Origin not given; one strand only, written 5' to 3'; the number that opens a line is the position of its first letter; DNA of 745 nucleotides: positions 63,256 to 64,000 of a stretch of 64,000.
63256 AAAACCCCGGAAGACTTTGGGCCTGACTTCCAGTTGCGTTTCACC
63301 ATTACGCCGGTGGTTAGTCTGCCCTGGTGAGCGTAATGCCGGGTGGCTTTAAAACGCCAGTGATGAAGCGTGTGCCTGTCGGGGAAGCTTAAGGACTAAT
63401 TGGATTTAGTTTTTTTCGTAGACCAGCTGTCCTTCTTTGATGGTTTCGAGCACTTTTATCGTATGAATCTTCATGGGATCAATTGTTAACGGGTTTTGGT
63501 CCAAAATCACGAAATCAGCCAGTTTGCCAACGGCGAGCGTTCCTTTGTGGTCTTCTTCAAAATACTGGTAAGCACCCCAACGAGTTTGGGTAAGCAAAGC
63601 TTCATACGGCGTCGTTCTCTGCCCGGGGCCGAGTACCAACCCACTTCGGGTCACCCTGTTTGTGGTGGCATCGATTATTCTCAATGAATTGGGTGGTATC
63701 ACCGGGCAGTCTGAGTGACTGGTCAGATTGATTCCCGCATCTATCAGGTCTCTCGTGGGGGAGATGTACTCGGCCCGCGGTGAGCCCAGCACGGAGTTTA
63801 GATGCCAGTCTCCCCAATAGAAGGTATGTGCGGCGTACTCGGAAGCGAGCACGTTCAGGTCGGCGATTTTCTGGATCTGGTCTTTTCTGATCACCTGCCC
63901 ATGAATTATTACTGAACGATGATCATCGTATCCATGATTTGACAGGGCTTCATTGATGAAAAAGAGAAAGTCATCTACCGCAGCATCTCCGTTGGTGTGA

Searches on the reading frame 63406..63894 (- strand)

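Call 18: search_protein_families(library=pfam, proteins=[window:63406-63894:-], max_evalue=0.001)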
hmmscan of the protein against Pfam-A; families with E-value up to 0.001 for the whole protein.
window:63406-63894:- (162 aa): 2 families
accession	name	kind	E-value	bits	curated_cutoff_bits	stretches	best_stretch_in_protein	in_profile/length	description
PF07969.17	Amidohydro_3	-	1.3e-42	147.3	29.7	1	1-159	315-472/472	Amidohydrolase family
PF01979.26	Amidohydro_1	-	1.9e-06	27.8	25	1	46-156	234-343/345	Amidohydrolase family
